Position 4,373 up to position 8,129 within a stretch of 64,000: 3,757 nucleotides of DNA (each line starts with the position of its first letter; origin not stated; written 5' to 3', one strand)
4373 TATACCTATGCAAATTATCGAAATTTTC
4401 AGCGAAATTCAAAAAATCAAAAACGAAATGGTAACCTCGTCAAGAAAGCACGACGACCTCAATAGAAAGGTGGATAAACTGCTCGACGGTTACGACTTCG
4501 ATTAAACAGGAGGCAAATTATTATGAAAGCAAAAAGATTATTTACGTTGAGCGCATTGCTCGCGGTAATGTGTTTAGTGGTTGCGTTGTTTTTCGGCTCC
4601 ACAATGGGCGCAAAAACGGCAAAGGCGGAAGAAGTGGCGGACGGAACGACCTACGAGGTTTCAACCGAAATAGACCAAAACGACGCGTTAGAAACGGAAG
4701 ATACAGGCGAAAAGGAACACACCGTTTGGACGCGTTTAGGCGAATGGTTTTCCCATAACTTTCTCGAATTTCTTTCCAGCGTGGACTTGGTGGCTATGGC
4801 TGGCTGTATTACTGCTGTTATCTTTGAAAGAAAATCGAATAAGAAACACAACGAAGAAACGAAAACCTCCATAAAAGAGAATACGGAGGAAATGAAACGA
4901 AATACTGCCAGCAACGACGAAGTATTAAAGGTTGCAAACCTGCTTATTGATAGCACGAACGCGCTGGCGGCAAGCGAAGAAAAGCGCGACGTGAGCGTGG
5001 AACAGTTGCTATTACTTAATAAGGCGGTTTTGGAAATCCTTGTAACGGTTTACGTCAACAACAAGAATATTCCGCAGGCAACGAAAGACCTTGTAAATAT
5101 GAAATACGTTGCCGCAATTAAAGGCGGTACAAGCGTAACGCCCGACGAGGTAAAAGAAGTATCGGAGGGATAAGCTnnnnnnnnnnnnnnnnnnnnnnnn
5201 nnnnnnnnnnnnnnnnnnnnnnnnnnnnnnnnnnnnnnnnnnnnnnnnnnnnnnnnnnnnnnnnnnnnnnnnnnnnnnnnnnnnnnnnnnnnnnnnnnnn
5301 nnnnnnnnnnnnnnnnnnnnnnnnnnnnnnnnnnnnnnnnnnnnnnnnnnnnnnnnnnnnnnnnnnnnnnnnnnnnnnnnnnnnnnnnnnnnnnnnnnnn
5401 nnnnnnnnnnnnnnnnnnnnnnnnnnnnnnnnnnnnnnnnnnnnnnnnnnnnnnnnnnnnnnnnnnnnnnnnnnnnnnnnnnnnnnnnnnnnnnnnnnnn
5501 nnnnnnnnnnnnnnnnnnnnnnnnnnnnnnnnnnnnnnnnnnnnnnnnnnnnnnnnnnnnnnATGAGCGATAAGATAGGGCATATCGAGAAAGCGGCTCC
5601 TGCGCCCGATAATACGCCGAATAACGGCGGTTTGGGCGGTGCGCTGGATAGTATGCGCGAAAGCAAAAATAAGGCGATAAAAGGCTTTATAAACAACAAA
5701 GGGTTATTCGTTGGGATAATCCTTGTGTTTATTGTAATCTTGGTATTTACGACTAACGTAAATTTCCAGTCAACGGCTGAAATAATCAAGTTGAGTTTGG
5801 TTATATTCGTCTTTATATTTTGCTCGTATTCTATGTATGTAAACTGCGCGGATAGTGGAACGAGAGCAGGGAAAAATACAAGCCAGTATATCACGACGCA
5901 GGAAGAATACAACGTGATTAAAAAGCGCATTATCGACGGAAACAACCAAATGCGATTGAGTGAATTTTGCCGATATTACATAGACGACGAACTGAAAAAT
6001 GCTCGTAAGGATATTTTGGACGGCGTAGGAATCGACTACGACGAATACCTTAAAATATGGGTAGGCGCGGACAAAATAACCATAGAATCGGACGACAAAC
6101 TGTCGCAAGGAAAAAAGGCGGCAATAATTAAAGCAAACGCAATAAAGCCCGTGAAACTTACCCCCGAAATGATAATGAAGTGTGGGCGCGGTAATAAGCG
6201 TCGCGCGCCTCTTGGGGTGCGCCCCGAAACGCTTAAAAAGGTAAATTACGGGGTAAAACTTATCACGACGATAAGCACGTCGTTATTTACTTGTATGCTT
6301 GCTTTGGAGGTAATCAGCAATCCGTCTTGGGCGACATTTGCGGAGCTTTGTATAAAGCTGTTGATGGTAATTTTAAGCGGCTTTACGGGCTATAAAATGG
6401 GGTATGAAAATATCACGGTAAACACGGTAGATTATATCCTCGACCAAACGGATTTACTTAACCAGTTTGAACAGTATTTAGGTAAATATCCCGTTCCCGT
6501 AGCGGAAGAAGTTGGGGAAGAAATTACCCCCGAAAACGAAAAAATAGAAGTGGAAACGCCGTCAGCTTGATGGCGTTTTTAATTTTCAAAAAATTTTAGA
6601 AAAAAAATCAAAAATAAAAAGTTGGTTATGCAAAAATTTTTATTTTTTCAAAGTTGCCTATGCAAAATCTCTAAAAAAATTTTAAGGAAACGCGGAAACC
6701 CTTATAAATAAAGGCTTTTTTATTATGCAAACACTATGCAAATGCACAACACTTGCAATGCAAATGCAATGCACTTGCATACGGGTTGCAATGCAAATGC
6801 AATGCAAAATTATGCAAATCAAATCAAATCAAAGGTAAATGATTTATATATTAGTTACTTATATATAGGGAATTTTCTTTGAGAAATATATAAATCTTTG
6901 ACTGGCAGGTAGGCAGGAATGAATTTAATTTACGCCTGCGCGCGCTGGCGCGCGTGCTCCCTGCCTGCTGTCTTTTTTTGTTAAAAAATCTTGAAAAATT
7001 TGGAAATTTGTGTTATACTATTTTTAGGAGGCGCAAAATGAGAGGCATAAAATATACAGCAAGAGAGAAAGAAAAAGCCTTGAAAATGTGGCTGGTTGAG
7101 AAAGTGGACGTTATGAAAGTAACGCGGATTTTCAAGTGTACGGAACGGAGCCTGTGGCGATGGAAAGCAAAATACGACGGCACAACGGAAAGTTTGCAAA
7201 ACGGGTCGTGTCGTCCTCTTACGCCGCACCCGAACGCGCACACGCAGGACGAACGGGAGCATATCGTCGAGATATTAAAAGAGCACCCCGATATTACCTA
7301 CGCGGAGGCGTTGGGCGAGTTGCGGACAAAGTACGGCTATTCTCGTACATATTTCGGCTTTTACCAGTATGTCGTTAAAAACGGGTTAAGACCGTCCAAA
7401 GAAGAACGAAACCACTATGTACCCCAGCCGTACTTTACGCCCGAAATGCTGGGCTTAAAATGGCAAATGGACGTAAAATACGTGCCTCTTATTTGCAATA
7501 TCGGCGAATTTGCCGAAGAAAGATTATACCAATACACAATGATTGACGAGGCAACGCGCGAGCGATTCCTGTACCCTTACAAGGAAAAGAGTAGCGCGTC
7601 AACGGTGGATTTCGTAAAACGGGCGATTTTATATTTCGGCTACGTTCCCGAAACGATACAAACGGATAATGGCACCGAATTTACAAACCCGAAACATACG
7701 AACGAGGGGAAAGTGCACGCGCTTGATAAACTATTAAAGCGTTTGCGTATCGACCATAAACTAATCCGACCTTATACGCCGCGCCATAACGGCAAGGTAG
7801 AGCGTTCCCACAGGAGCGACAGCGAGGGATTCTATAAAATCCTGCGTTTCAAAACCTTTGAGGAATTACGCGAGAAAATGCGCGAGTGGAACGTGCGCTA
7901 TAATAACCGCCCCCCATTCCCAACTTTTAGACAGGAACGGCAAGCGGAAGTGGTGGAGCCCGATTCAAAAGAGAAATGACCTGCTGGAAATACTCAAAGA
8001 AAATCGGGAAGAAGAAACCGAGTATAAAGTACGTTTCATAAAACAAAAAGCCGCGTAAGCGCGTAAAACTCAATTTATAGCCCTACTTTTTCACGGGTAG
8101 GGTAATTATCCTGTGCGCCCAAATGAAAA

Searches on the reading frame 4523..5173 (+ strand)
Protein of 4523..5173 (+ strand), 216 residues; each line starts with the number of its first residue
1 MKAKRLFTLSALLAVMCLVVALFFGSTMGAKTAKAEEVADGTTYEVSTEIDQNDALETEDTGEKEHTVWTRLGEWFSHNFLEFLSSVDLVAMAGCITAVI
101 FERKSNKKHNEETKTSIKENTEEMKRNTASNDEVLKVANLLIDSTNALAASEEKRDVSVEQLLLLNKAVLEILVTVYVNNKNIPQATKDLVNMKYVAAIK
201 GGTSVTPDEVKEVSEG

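Call 5: search_protein_families(library=pfam, proteins=[window:4523-5173:+], max_evalue=0.01)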
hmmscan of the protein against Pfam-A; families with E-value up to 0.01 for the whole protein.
window:4523-5173:+ (216 aa): 0 families

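Call 6: search_protein_families(library=phrogs, proteins=[window:4523-5173:+], max_evalue=0.01)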
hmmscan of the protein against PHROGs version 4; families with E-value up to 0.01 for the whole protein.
window:4523-5173:+ (216 aa): 1 family
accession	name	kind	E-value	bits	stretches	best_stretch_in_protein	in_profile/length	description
phrog_4237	-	lysis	0.0011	19.8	0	89-132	46-89/93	holin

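Call 23: search_protein_families(library=ncbifam, proteins=[window:4523-5173:+], max_evalue=0.01)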
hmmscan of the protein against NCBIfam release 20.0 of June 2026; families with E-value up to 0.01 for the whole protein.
window:4523-5173:+ (216 aa): 0 families

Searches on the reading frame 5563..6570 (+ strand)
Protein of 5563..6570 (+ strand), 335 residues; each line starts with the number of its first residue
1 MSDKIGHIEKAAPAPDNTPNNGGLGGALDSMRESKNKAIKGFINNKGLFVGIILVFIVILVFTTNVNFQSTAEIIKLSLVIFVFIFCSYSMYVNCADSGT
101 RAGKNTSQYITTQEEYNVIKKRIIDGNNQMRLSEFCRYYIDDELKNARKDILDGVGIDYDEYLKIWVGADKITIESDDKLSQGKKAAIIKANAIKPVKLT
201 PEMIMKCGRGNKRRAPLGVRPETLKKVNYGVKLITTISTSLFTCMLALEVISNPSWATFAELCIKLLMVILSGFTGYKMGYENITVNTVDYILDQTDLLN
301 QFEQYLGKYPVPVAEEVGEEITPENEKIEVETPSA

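Call 5: search_protein_families(library=pfam, proteins=[window:5563-6570:+], max_evalue=0.01)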
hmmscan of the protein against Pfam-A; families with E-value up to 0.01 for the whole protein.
window:5563-6570:+ (335 aa): 0 families

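Call 6: search_protein_families(library=phrogs, proteins=[window:5563-6570:+], max_evalue=0.01)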
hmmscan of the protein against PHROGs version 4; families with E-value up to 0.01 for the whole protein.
window:5563-6570:+ (335 aa): 0 families

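Call 23: search_protein_families(library=ncbifam, proteins=[window:5563-6570:+], max_evalue=0.01)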
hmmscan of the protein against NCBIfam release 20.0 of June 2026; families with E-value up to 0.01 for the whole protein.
window:5563-6570:+ (335 aa): 2 families
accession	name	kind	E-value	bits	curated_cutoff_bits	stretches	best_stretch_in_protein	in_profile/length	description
TIGR04402.2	mob_CxxC_CxxC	subfamily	0.0034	17.6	70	1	42-146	31-131/180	mobilome CxxCx(11)CxxC protein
NF033632.1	SLATT_4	domain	0.0052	16.7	55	0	223-277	22-73/154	SLATT domain-containing protein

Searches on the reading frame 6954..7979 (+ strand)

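Call 5: search_protein_families(library=pfam, proteins=[window:6954-7979:+], max_evalue=0.01)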
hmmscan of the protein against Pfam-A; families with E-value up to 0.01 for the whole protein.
window:6954-7979:+ (341 aa): 5 families
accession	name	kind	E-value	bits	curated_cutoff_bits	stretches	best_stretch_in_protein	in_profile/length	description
PF00665.32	rve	-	5.2e-19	68.8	32.6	1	169-276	7-102/102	Integrase core domain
PF13683.12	rve_3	-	3e-10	40.1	26.5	1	265-320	2-57/67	Integrase core domain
PF13565.12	HTH_32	-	0.00045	21.2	33.7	1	68-130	3-63/73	Homeodomain-like domain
PF13384.12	HTH_23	-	0.0016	18.6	24.6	1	35-75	1-43/50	Homeodomain-like domain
PF13610.12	DDE_Tnp_IS240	-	0.0063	17.1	27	0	186-309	13-126/139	DDE domain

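Call 6: search_protein_families(library=phrogs, proteins=[window:6954-7979:+], max_evalue=0.01)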
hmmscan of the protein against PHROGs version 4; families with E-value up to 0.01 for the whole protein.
window:6954-7979:+ (341 aa): 7 families
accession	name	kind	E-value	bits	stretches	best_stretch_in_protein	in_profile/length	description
phrog_8463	-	integration and excision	3.2e-35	122.8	1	35-323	8-291/380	transposase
phrog_157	-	integration and excision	1.2e-16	61.9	1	31-319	193-469/580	transposase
phrog_956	-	integration and excision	9.2e-16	58.9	1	190-319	61-183/436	transposase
phrog_310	-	integration and excision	5.9e-14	52.8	1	150-320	257-447/696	transposase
phrog_1157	-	integration and excision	6.1e-12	46.5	1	199-320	157-281/422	transposase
phrog_4410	-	unknown function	4.9e-05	24.2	1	194-320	28-142/163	-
phrog_151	-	integration and excision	0.0012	18.4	1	26-104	120-199/582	transposase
